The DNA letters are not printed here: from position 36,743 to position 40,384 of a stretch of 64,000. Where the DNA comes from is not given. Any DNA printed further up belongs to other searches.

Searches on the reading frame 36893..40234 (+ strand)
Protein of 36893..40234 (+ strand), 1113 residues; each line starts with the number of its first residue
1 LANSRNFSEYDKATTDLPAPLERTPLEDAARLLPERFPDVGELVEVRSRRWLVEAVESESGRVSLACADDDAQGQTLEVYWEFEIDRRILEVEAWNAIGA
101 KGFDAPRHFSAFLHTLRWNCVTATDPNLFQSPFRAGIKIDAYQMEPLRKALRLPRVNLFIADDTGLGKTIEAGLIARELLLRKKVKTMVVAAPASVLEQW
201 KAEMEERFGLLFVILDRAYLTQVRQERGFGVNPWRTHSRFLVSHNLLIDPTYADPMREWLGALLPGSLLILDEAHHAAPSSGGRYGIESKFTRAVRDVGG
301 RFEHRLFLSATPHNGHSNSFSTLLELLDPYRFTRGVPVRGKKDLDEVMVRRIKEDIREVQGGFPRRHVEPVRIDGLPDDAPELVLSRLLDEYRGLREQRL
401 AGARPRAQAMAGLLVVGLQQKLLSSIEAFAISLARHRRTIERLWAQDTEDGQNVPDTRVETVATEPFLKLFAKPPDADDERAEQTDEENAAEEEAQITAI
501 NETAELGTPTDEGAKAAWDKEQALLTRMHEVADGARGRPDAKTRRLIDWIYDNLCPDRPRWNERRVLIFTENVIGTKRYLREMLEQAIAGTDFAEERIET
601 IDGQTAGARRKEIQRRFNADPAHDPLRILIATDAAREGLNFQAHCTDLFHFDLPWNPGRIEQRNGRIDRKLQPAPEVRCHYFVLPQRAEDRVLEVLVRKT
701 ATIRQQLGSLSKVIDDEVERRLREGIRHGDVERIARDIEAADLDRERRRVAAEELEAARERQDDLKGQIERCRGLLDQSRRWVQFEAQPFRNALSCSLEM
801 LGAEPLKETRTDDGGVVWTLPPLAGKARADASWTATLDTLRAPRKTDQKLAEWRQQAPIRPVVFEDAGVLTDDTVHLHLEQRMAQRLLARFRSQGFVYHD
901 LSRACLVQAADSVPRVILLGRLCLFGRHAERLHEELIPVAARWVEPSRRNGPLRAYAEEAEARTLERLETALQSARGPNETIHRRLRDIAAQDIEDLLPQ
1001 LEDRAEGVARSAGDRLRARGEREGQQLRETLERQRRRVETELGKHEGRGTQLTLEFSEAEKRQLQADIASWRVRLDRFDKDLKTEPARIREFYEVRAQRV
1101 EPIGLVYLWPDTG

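Call 12: search_protein_families(library=padloc, proteins=[window:36893-40234:+], max_evalue=0.00001)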
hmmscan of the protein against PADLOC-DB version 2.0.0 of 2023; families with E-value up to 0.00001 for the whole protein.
window:36893-40234:+ (1113 aa): 34 families (the best 25 are shown)
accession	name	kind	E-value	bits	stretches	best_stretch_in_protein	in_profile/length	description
PDLC02621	DrmD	-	2.8e-303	1007.1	1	36-1111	11-1035/1040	DrmD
PDLC02572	DrmA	-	2.8e-165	549.9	1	37-1110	13-1034/1043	DrmA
PDLC02632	DrmD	-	8.2e-135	448.8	1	37-683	15-637/662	DrmD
PDLC02633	DrmD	-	7.1e-130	432.5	1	38-831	12-787/839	DrmD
PDLC02618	DrmD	-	1.7e-103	343.7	1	39-283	5-254/273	DrmD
PDLC02622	DrmD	-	1.9e-87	291.8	1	37-361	15-348/422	DrmD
PDLC02624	DrmD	-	2.3e-85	285.4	1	177-837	3-625/652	DrmD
PDLC00659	HmaA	-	1.3e-57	193.5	1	158-709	125-648/1176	SNF2 helicase / DEAD-box helicase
PDLC02500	BrxHI|BrxHII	-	3.2e-54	182.8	1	128-708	80-610/933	BrxHI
PDLC02504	BrxHI|BrxHII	-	1.3e-53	180.3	1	137-756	108-669/971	BrxHII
PDLC02853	DpdE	-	6.5e-39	131.6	2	132-358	87-315/985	DpdE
PDLC02840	DpdE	-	7.2e-38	128.5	2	133-210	154-232/1091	DpdE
PDLC02620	DrmD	-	1.1e-37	127.5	2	149-441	111-393/1060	DrmD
PDLC02843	DpdE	-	9e-36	121.2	2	134-332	154-317/1091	DpdE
PDLC02625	DrmD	-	1.8e-35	120.7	1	519-723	224-426/792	DrmD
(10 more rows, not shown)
